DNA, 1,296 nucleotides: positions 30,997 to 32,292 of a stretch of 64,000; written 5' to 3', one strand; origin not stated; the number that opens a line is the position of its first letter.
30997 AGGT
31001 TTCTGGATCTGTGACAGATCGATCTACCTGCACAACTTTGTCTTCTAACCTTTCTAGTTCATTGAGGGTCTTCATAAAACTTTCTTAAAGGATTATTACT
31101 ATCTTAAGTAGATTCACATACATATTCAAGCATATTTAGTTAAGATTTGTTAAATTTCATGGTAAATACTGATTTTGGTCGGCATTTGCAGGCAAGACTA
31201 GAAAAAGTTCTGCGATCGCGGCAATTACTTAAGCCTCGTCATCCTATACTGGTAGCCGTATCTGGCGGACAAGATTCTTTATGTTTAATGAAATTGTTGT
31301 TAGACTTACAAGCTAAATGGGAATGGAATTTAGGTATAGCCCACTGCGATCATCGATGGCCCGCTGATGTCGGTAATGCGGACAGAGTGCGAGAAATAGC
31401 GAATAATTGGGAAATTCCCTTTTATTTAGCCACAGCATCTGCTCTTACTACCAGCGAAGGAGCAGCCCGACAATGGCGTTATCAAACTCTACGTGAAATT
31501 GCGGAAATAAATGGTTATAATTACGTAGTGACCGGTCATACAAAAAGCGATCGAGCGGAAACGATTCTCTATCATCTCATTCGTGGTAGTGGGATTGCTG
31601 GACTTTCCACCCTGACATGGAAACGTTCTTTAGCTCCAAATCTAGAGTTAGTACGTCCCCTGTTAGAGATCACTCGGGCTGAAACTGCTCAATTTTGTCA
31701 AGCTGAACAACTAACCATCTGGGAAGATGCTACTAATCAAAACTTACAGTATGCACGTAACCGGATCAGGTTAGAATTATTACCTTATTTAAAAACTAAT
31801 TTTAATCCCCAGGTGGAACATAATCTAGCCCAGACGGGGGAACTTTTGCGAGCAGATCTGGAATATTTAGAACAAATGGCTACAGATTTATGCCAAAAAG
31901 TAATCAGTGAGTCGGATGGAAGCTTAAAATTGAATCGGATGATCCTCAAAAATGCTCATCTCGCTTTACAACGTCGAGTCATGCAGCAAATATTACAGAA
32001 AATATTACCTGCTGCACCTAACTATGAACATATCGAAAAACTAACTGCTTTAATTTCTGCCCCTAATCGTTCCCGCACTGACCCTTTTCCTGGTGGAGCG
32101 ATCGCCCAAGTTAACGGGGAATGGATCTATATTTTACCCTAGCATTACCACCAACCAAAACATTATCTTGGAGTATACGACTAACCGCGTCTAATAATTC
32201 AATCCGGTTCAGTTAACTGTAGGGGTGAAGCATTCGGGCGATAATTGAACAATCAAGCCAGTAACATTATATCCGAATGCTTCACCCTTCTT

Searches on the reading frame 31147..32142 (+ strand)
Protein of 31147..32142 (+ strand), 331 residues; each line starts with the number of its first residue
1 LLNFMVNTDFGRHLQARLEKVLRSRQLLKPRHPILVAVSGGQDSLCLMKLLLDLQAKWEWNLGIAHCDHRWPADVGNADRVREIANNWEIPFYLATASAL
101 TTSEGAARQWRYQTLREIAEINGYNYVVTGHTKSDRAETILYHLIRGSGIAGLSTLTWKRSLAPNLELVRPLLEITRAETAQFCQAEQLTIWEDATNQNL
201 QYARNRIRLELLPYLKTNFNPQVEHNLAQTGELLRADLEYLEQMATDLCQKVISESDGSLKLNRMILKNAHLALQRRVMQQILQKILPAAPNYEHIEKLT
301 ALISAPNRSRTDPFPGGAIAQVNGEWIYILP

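Call 7: search_protein_families(library=pfam, proteins=[window:31147-32142:+])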
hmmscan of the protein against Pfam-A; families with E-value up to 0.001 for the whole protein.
window:31147-32142:+ (331 aa): 2 families
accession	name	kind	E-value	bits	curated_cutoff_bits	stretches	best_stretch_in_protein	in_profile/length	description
PF01171.26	ATP_bind_3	-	6.1e-42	143.8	27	1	34-209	2-181/182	PP-loop family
PF09179.16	TilS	-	4.6e-05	24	21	1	267-317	6-57/67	TilS substrate binding domain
